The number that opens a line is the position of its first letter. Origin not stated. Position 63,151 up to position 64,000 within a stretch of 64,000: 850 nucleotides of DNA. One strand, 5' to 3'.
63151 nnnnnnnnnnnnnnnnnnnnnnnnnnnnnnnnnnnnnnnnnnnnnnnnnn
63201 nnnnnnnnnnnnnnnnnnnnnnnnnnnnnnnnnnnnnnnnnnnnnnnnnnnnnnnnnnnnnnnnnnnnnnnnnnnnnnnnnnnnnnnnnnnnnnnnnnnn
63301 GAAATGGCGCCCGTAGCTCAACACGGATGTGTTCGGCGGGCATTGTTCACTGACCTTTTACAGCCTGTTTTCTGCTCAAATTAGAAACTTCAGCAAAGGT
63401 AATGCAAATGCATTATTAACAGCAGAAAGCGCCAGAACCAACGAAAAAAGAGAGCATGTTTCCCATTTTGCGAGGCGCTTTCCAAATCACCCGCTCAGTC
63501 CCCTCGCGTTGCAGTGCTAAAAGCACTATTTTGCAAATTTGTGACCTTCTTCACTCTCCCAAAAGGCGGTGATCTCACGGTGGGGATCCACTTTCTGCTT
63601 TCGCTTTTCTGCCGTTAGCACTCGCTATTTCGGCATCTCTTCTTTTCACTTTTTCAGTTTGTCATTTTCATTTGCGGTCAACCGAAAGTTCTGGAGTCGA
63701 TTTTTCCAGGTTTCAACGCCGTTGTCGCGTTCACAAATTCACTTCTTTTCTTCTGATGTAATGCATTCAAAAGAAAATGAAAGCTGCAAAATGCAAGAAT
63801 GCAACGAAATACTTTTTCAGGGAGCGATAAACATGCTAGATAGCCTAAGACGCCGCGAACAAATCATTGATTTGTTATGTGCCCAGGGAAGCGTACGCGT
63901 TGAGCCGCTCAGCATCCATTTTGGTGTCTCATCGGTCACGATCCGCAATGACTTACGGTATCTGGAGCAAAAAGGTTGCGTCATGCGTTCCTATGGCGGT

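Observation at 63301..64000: Non-K-12 junction beyond agaR: 0.5 kb TTTC-repeat region and a second AgaR-like DeoR regulator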

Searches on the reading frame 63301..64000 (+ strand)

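Call 11: search_protein_families(proteins=[L003:12531-13301:+, L003:13346-14257:-, L003:14276-15532:-, L003:15575-16333:-, L003:16346-17698:-, L003:17776-19137:-, L003:19207-19524:-], library=ncbifam, max_evalue=0.00001)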
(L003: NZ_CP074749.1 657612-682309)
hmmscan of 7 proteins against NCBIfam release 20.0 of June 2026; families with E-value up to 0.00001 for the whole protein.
L003:12531-13301:+ (256 aa): 10 families
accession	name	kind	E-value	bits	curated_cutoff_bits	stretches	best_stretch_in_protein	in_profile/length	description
NF040755.1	AgaR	equivalog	1.3e-109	365.3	260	1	2-254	2-256/256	transcriptional repressor AgaR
NF007316.0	PRK09802.1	equivalog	6.2e-81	271.5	351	1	5-255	16-268/269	DeoR family transcriptional regulator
NF007753.1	PRK10434.1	equivalog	1.2e-70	238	350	1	6-253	5-252/253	glucitol operon DNA-binding transcriptional repressor SrlR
NF041397.1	TranRegGlpR_Halo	equivalog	6.4e-58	196.4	300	1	6-253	5-251/253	HTH-type transcriptional regulator GlpR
NF040890.1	trans_reg_YgbI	equivalog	1.5e-38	132.7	400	1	6-254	5-252/253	DNA-binding transcriptional repressor YgbI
NF040887.2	trans_reg_YciT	exception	4.4e-38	131.3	450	1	7-253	4-245/246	DNA-binding transcriptional regulator YciT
NF008154.0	PRK10906.1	equivalog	8.2e-37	126.9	331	1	6-250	5-248/252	DeoR/GlpR family transcriptional regulator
NF010034.0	PRK13509.1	equivalog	4.6e-30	104.8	244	1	6-253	5-250/251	HTH-type transcriptional regulator UlaR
NF007720.0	PRK10411.1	equivalog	1.3e-24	86.8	259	1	6-234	4-233/243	L-fucose operon activator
NF007961.0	PRK10681.1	equivalog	1.5e-21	76.9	244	1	20-249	21-248/252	DNA-binding transcriptional repressor DeoR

L003:13346-14257:- (303 aa): 12 families
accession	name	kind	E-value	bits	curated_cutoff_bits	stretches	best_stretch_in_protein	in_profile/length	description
NF009835.0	PRK13310.1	equivalog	2.2e-91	306.3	380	1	1-299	1-301/303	N-acetylglucosamine kinase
NF007108.0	PRK09557.1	equivalog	5.6e-72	242.6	443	1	3-297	4-299/303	fructokinase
NF009836.0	PRK13311.1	equivalog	5.5e-59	199.5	551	1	1-244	1-246/256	N-acetyl-D-glucosamine kinase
NF007251.0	PRK09698.1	equivalog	1.4e-36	126.3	253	1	2-298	8-296/304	allose kinase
TIGR00744.1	ROK_glcA_fam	subfamily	6e-34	117.7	260.35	1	4-297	2-307/318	ROK family glucokinase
NF003461.0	PRK05082.1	subfamily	1.4e-25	90.3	283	1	5-298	6-286/291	N-acetylmannosamine kinase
NF045551.1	GK_Pyrobac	equivalog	2e-25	89.7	500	1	1-300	1-282/294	ATP-dependent glucokinase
NF047821.1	NactlManKinNanK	equivalog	3.4e-23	82.6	450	1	4-298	5-286/288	N-acetylmannosamine kinase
NF042998.1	bglucokin_BglK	equivalog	6.6e-18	64.9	550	1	5-270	6-261/291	beta-glucoside kinase BglK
NF045942.1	PolPhglucPhase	equivalog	1.6e-12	47.7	250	1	3-160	3-156/242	polyphosphate--glucose phosphotransferase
NF049930.1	TransRegMlc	equivalog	1.8e-12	47.3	530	1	60-274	149-365/405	sugar metabolism global transcriptional regulator Mlc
NF047937.1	TransRegNagC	equivalog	2.9e-12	46.5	650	1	57-258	140-342/399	DNA-binding transcriptional regulator NagC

L003:14276-15532:- (418 aa): 8 families
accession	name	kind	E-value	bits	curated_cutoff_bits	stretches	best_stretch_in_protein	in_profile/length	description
NF040723.1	UDP-GlcNAcDh_Arch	equivalog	2.9e-23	82.9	450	1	7-211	2-188/302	UDP-N-acetylglucosamine 3-dehydrogenase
TIGR04380.1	myo_inos_iolG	equivalog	2.6e-22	79.1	355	1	6-212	2-197/330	inositol 2-dehydrogenase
NF052479.1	LevoglcsnDh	equivalog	1.9e-17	63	650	1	53-206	56-208/386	levoglucosan dehydrogenase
NF052679.1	InsChiInosDhIolG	equivalog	2.3e-11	43.3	540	1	7-207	4-192/343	bifunctional inositol 2-dehydrogenase/D-chiro-inositol 1-dehydrogenase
NF041392.1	XylDh_Gfo6_Halo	equivalog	3.5e-10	39.2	350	1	45-155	56-166/350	D-xylose 1-dehydrogenase Gfo6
NF058561.1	BT_2158_fam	equivalog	2.3e-08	33.1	750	1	4-167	34-192/487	glycoside 3-dehydrogenase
NF058563.1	BT_2159_fam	equivalog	2.8e-08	33.1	650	1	7-160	2-153/350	disaccharide 3-dehydrogenase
NF008607.0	PRK11579.1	subfamily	4.9e-06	25.8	330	1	52-194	46-183/346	oxidoreductase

L003:15575-16333:- (252 aa): 3 families
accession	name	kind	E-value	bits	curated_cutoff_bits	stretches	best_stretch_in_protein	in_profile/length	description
NF002559.0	PRK02134.1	equivalog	1e-104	349.6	227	1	1-251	1-248/249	chitin disaccharide deacetylase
TIGR03473.1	HpnK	hypoth_equivalog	1.5e-26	93.3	232.6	1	3-144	2-149/283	hopanoid biosynthesis-associated protein HpnK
NF052308.1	CarbhyDeactlThm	equivalog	1.8e-07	30.8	400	1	2-155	11-157/265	carbohydrate deacetylase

L003:16346-17698:- (450 aa): 2 families
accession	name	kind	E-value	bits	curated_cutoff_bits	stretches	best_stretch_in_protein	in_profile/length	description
NF011657.0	PRK15076.1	subfamily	2.5e-55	187.8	486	1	3-439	2-430/432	alpha-galactosidase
NF041089.1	alpha_gluc_AglA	equivalog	2.1e-26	92.8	650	2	4-220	1-218/464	alpha-glucosidase AglA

L003:17776-19137:- (453 aa): 5 families
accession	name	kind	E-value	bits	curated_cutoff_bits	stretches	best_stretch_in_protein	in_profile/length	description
NF007634.0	PRK10297.1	equivalog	3.4e-241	800.6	760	1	1-453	1-452/452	PTS N,N'-diacetylchitobiose transporter subunit IIC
TIGR00359.1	cello_pts_IIC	equivalog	6.3e-149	496.6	434.45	1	12-437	1-420/424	PTS cellobiose transporter subunit IIC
TIGR00410.1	lacE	subfamily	6.3e-149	496.6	236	1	12-437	1-420/424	PTS system, lactose/cellobiose family IIC component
NF007157.0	PRK09592.1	equivalog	2e-53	181.8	503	1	5-434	8-439/451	PTS cellobiose transporter subunit IIC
TIGR00394.1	lac_pts_IIC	equivalog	1.7e-37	129.7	614.4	1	14-433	3-404/412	lactose-specific PTS transporter subunit EIIC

L003:19207-19524:- (105 aa): 2 families
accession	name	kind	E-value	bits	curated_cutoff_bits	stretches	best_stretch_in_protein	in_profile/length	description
NF007796.0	PRK10499.1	equivalog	9.8e-57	189.8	157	1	1-104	1-104/106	PTS sugar transporter subunit IIB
TIGR00853.1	pts-lac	subfamily_domain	3.2e-30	105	110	1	1-94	42-139/140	lactose/cellobiose PTS transporter subunit IIB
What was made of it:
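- On DeoR-family transcription regulators, AgaR subfamily (NCBIfam NF040755): 365.3 bits against a cut-off of 260, covering residues 2-254 of the 256-aa protein from R32_14_1F (call 11).
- On E. coli-type AgaR equivalog (NCBIfam NF007316 / PRK09802): 271.5 bits (call 11).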

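Call 16: find_related_loci(query=L003:12531-13301:+, collection=genome_contigs, flank=10000)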
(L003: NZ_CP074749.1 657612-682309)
Query L003:12531-13301:+ (256 aa) in genome_contigs; peptide patterns used: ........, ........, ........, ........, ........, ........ (x = any residue, [..] = any of these).
116 stretches matched a pattern; 26 encode a relative of the query (tblastn E <= 1e-3); 26 distinct loci.
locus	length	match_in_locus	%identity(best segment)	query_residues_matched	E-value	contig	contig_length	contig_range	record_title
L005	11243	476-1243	93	1-256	8e-162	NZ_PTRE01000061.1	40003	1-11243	Escherichia sp. MOD1-EC7003 MOD1-EC7003_61_length_40003_cov_115, whole genome shotgun sequence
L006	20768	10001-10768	91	1-256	1e-160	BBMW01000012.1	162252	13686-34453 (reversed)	Citrobacter werkmanii NBRC 105721 DNA, contig: CIWKM12, whole genome shotgun sequence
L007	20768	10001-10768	91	1-256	1e-160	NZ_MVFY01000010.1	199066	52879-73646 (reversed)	Citrobacter portucalensis strain A60 A60_S7_L001_NODE_10_length_199066_cov_22.3255, whole genome shotgun sequence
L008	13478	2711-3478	91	1-256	2e-160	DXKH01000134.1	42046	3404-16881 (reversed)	MAG TPA_asm: Citrobacter sp. isolate HRGM_Genome_0066 HRGM_Genome_0066_134, whole genome shotgun sequence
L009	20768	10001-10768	91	1-256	4e-160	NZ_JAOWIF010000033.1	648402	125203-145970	Citrobacter sp. Cu233 225, whole genome shotgun sequence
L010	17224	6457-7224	91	1-256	4e-160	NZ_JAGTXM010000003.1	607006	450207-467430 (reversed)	Citrobacter amalonaticus strain ku-bf3 scaffold_2, whole genome shotgun sequence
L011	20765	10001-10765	86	1-255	7e-150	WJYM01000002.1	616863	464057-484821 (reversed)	Enterobacteriaceae bacterium RIT691 2, whole genome shotgun sequence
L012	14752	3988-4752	78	2-256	1e-137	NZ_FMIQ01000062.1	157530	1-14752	Hafnia alvei strain GB001, whole genome shotgun sequence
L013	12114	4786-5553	78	1-256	8e-137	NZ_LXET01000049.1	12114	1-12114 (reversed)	Hafnia paralvei ATCC 29927 Sequence00049, whole genome shotgun sequence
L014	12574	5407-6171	76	2-256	4e-134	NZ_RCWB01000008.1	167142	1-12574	Photorhabdus caribbeanensis strain HG29 scaffold_0008, whole genome shotgun sequence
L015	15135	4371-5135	76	2-256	8e-134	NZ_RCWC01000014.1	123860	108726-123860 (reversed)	Photorhabdus noenieputensis strain DSM 25462 scaffold_0014, whole genome shotgun sequence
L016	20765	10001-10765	75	2-256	8e-133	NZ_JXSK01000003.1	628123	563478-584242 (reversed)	Photorhabdus luminescens subsp. luminescens strain DSM 3368 Contig003, whole genome shotgun sequence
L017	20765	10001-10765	75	2-256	2e-132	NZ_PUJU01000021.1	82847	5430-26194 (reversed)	Photorhabdus tasmaniensis strain T327 scaffold_0021, whole genome shotgun sequence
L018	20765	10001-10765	76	2-256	1e-132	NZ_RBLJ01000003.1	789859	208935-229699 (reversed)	Photorhabdus asymbiotica strain DSM 15149 Ga0236268_13, whole genome shotgun sequence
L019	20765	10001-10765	76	2-256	1e-132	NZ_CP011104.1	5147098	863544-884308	Photorhabdus thracensis strain DSM 15199 chromosome, complete genome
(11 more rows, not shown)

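Call 20: search_protein_families(proteins=[L006:13041-14147:-, L006:14159-14983:-, L006:14993-15964:-, L006:16016-17275:-, L006:17631-19202:-], library=ncbifam, max_evalue=1e-10)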
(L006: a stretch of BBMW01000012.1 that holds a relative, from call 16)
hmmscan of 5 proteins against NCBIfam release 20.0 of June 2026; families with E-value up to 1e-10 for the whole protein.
L006:13041-14147:- (368 aa): 161 families (the best 25 are shown)
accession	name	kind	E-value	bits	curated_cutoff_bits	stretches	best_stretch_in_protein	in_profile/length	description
NF008653.0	PRK11650.1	subfamily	1.8e-134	448.3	432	1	1-364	1-352/357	sn-glycerol-3-phosphate ABC transporter ATP-binding protein UgpC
NF008233.0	PRK11000.1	equivalog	3.9e-111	371.5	568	1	1-359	1-353/369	maltose/maltodextrin ABC transporter ATP-binding protein MalK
TIGR03265.1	PhnT2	equivalog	1.9e-85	287.2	457.7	1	4-325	5-313/353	putative 2-aminoethylphosphonate ABC transporter ATP-binding protein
NF006987.0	PRK09452.1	equivalog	3.2e-85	286.1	482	1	4-247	18-254/378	spermidine/putrescine ABC transporter ATP-binding protein PotA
NF040933.2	ABC_arch_GlcV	equivalog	2e-82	276.9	450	1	4-301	3-294/357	glucose ABC transporter ATP-binding protein GlcV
TIGR01187.1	potA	subfamily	2.1e-80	270.3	355.6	1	36-322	2-284/325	polyamine ABC transporter ATP-binding protein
NF008513.0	PRK11432.1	equivalog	9.1e-76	255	496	1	4-361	7-349/351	ferric ABC transporter ATP-binding protein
NF043075.1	MMSYN1_0197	equivalog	7.5e-75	252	550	1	4-243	3-237/341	spermidine/putrescine ABC transporter ATP-binding protein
TIGR00968.1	3a0106s01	subfamily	3.3e-69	233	342.75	1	4-241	1-233/237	sulfate ABC transporter ATP-binding protein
NF040840.2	tungstate_WtpC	equivalog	1.8e-68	231.4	440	1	4-335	2-322/347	tungstate ABC transporter ATP-binding protein WtpC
TIGR03258.1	PhnT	equivalog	3.1e-68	230.4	499.15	1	2-247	7-246/359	2-aminoethylphosphonate ABC transport system ATP-binding subunit PhnT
NF008621.0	PRK11607.1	equivalog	6.1e-66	222.7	613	1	7-313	23-322/377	putrescine ABC transporter ATP-binding subunit PotG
NF008105.0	PRK10851.1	equivalog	7.6e-61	205.8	502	1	4-241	3-239/362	sulfate/thiosulfate ABC transporter ATP-binding protein CysA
TIGR01186.1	proV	subfamily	5.9e-57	193.4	326.6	1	18-243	7-234/363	betaine/proline/choline family ABC transporter ATP-binding protein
TIGR03415.1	ABC_choXWV_ATP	equivalog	1.2e-47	162.7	483.75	1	19-241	39-267/382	choline ABC transporter ATP-binding protein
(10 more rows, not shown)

L006:14159-14983:- (274 aa): 3 families
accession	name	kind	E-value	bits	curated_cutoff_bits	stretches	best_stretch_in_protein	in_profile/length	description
NF040932.1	ABC_arch_GlcU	equivalog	1.3e-42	146.3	340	1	15-271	9-268/272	glucose ABC transporter permease GlcU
NF008210.0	PRK10973.1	equivalog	5.3e-37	128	297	1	12-268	13-277/281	sn-glycerol-3-phosphate ABC transporter permease UgpE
NF008231.0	PRK10998.1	equivalog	5.6e-18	65.5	261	1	63-274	78-296/296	maltose ABC transporter permease MalG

L006:14993-15964:- (323 aa): 3 families
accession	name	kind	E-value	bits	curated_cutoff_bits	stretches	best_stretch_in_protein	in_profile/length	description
NF007852.0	PRK10561.1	equivalog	1.3e-30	107.2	335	1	38-314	10-285/295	sn-glycerol-3-phosphate ABC transporter permease UgpA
NF040931.1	ABC_arch_GlcT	equivalog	8.4e-27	94.5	360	1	49-309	6-263/278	glucose ABC transporter permease GlcT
NF008232.0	PRK10999.1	equivalog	1.1e-23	83.8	392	1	79-318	263-516/520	maltose ABC transporter permease MalF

L006:16016-17275:- (419 aa): 2 families
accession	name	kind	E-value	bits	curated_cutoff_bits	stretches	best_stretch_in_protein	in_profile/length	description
NF053763.1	ABCarbgalBndGanS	equivalog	8.5e-12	44.5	700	1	30-404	31-402/420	galactooligosaccharide ABC transporter substrate-binding protein GanS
NF007011.0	PRK09474.1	equivalog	9e-12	44.5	291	1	49-325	44-307/396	maltose/maltodextrin ABC transporter substrate-binding protein MalE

L006:17631-19202:- (523 aa): 1 family
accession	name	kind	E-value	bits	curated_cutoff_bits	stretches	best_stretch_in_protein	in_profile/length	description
TIGR03248.1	galactar-dH20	equivalog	4.6e-281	932.6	730.85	1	15-523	2-507/507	galactarate dehydratase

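Call 49: find_encoding_contigs(protein=P0101, flank=8000, max_places=2)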
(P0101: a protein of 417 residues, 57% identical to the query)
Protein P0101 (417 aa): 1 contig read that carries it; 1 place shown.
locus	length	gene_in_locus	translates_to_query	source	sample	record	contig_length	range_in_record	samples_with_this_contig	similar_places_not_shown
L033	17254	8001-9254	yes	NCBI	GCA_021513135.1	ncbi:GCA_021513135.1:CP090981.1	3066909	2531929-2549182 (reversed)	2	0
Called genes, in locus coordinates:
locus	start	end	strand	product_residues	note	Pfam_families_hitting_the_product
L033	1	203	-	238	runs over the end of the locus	PF13580:SIS_2, PF01380:SIS (weak)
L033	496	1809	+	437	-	PF02378:PTS_EIIC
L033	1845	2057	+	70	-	PF00483:NTP_transferase, PF01128:IspD (weak), PF12804:NTP_transf_3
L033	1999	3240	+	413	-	PF14602:Hexapep_2 (faint), PF21711:DCTN5, PF25084:LbH_EIF2B (weak), PF25087:GMPPB_C (faint), PF00132:Hexapep (weak)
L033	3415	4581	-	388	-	PF00005:ABC_tran, PF17912:OB_MalK, PF08402:TOBE_2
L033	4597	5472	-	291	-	PF00528:BPD_transp_1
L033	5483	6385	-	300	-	PF00528:BPD_transp_1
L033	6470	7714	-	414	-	PF01547:SBP_bac_1, PF13531:SBP_bac_11 (faint), PF13416:SBP_bac_8, PF13343:SBP_bac_6 (faint)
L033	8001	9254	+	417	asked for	PF01408:GFO_IDH_MocA, PF02894:GFO_IDH_MocA_C, PF22725:GFO_IDH_MocA_C3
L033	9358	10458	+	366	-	PF01636:APH, PF01633:Choline_kinase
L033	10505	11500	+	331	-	PF16269:DUF4922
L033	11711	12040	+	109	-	PF00005:ABC_tran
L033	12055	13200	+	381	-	PF00005:ABC_tran, PF02463:SMC_N (faint), PF13304:AAA_21 (faint), PF00005:ABC_tran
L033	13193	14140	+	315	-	PF02653:BPD_transp_2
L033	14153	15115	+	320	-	PF00532:Peripla_BP_1, PF13407:Peripla_BP_4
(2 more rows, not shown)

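Call 60: predict_structure(alignment_id=A3)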
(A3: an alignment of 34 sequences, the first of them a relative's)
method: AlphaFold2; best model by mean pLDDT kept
length: 418 residues; sequences in the alignment: 34
mean_pLDDT: 86.1   pTM: 0.85
mean pLDDT of the five models: 86.1, 83.7, 83.4, 83.1, 82.5
residues with pLDDT >= 90: 219; 70-90: 144; 50-70: 49; < 50: 6
segments of 3 or more residues with pLDDT < 50: 182-184
pLDDT, mean of each block of 10 residues (from residue 1): 80 90 95 96 93 97 97 93 85 98 88 97 95 92 94 73 62 62 59 90 93 79 88 86 82 75 87 89 76 83 79 64 92 91 97 75 81 96 95 92 90 92
secondary structure, 60 per line:
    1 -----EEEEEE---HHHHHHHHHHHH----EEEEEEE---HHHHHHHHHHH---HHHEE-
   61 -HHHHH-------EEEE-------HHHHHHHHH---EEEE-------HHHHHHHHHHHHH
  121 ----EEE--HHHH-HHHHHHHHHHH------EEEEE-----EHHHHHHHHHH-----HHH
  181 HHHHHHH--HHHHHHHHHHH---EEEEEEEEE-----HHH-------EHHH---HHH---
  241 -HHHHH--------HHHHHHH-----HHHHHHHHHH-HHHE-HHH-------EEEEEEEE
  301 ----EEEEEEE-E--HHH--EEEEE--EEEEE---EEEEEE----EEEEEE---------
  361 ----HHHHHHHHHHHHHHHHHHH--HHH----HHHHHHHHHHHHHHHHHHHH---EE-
elements in order: E6-11 H15-26 E31-37 H41-51 H62-66 E74-77 H85-93 E97-100 H108-120 E125-127 H130-133 H135-145 E152-156 H163-172 H178-187 H190-200 E204-212 H242-246 H255-261 H267-276 E293-300 E305-311 E321-325 E328-332 E336-341 E346-351 H365-383 H393-412

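Call 62: fold_search(model_id=the predicted structure, library=pdb)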
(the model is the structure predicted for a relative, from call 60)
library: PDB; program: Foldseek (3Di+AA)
matches with E <= 10: 1889; with E <= 0.001: 415
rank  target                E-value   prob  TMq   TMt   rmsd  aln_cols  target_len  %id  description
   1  6o15_A                1.1e-22  1.00  0.62  0.73   5.7       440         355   16  Crystal structure of a putative oxidoreductase YjhC from Escherichia coli in complex with NAD(H) (released 2019-11-27)
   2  6z3c_BBB              5.9e-22  1.00  0.65  0.72   5.3       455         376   17  High resolution structure of RgNanOx (released 2020-06-03)
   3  6z3c_AAA              1.8e-21  1.00  0.65  0.71   5.5       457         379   16  High resolution structure of RgNanOx (released 2020-06-03)
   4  6z3b_B                5.7e-21  1.00  0.64  0.72   6.0       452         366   15  Low resolution structure of RgNanOx (released 2020-07-22)
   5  6z3b_A                7.1e-21  1.00  0.65  0.73   5.0       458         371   16  Low resolution structure of RgNanOx (released 2020-07-22)
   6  4hkt_B                1.1e-20  1.00  0.63  0.79   6.8       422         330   16  Crystal structure of a putative myo-inositol dehydrogenase from Sinorhizobium meliloti 1021 (Target PSI-012312) (released 2012-12-19)
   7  3ezy_A                1.3e-20  1.00  0.61  0.75   7.6       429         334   17  Crystal structure of probable dehydrogenase TM_0414 from Thermotoga maritima (released 2009-01-13)
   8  3ezy_B                1.3e-20  1.00  0.60  0.74   7.6       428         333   17  Crystal structure of probable dehydrogenase TM_0414 from Thermotoga maritima (released 2009-01-13)
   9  3ezy_C                3.1e-20  1.00  0.60  0.75   7.6       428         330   17  Crystal structure of probable dehydrogenase TM_0414 from Thermotoga maritima (released 2009-01-13)
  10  7x1x_A                6.1e-20  1.00  0.65  0.79   4.6       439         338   13  Crystal Structure of cis-4,5-dihydrodiol phthalate dehydrogenase in complex with NAD+ (released 2022-09-14)
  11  4hkt_A                6.5e-20  1.00  0.63  0.79   6.7       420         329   17  Crystal structure of a putative myo-inositol dehydrogenase from Sinorhizobium meliloti 1021 (Target PSI-012312) (released 2012-12-19)
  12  3db2_C                8.6e-20  1.00  0.66  0.78   4.8       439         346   15  Crystal structure of a putative nadph-dependent oxidoreductase (dhaf_2064) from desulfitobacterium hafniense dcb-2 at  (released 2008-06-24)
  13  6a3i_B                9.1e-20  1.00  0.67  0.75   4.7       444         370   18  Levoglucosan dehydrogenase, complex with NADH and levoglucosan (released 2018-09-26)
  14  7x2y_B                1.4e-19  1.00  0.65  0.78   4.6       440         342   13  Crystal Structure of cis-4,5-dihydrodiol phthalate dehydrogenase in complex with NAD+ and 3-Hydroxybenzoate (released 2022-09-14)
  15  3ezy_D                1.6e-19  1.00  0.60  0.75   7.7       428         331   17  Crystal structure of probable dehydrogenase TM_0414 from Thermotoga maritima (released 2009-01-13)
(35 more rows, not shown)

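Call 66: find_encoding_contigs(protein=P0051, flank=7000, max_places=1)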
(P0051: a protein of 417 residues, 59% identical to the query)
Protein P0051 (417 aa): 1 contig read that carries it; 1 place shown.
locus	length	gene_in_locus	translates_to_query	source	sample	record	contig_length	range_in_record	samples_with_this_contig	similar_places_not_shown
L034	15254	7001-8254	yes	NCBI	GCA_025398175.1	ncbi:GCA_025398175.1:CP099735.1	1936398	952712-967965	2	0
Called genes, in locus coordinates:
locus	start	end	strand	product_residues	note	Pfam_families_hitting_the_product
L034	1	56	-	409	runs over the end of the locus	PF05977:MFS_3, PF07690:MFS_1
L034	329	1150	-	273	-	PF00795:CN_hydrolase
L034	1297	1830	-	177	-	PF13302:Acetyltransf_3, PF13420:Acetyltransf_4 (weak), PF00583:Acetyltransf_1, PF13523:Acetyltransf_8 (weak)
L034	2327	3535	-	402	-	PF00005:ABC_tran, PF17912:OB_MalK (weak), PF08402:TOBE_2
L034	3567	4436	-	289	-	PF00528:BPD_transp_1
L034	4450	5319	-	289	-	PF00528:BPD_transp_1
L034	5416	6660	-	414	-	PF01547:SBP_bac_1, PF13531:SBP_bac_11 (faint), PF13416:SBP_bac_8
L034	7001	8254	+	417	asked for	PF01408:GFO_IDH_MocA, PF02894:GFO_IDH_MocA_C, PF22725:GFO_IDH_MocA_C3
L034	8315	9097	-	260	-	PF08220:HTH_DeoR, PF08279:HTH_11, PF19187:HTH_PafC (weak), PF00455:DeoRC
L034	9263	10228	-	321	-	PF00480:ROK, PF02685:Glucokinase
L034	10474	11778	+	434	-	PF08013:GatZ_KbaZ-like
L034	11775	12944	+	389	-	PF01380:SIS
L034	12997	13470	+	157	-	PF03830:PTSIIB_sorb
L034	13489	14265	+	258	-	PF03609:EII-Sor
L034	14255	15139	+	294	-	PF03613:EIID-AGA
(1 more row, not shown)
